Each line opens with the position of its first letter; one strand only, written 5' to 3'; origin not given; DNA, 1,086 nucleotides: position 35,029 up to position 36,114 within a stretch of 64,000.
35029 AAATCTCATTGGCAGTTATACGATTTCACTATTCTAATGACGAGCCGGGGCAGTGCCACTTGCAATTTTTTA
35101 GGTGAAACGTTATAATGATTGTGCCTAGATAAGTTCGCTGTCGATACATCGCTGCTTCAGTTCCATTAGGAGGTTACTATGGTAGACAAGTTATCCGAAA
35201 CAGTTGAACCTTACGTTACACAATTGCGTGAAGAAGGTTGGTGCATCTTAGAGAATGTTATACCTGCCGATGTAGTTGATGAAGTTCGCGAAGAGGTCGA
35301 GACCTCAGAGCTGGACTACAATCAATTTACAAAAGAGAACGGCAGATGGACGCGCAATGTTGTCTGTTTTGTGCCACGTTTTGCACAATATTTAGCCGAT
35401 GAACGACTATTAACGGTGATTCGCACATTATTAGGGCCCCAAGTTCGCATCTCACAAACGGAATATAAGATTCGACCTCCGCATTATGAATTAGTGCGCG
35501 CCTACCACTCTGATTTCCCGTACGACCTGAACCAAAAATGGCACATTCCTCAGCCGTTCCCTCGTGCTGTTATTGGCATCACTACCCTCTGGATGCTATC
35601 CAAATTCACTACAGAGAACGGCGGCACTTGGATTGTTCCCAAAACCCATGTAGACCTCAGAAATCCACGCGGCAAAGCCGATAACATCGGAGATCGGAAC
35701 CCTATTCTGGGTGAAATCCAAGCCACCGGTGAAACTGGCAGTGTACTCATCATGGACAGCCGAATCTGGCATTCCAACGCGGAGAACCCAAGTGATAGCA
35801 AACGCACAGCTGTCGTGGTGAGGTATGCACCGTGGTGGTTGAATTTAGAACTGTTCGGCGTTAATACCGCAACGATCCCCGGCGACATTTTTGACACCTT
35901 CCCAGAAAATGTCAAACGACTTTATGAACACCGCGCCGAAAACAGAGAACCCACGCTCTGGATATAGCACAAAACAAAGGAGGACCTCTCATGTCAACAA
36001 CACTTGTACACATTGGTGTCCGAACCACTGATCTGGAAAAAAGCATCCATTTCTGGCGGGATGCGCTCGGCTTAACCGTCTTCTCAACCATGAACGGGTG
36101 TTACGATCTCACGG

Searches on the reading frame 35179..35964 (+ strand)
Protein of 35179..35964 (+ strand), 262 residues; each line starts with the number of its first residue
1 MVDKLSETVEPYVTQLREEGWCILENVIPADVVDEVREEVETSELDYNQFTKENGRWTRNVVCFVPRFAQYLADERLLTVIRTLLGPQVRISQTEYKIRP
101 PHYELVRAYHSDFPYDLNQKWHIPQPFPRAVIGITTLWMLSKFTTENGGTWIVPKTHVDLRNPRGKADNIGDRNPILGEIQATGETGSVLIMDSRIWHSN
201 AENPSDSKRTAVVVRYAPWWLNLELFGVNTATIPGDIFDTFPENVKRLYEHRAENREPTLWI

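Call 15: search_protein_families(library=pfam, proteins=[window:35179-35964:+], max_evalue=0.001)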
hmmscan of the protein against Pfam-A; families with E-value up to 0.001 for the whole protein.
window:35179-35964:+ (262 aa): 1 family
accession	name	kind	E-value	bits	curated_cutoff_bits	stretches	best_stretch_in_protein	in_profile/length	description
PF05721.19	PhyH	-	1.4e-13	52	22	1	17-211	2-213/213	Phytanoyl-CoA dioxygenase (PhyH)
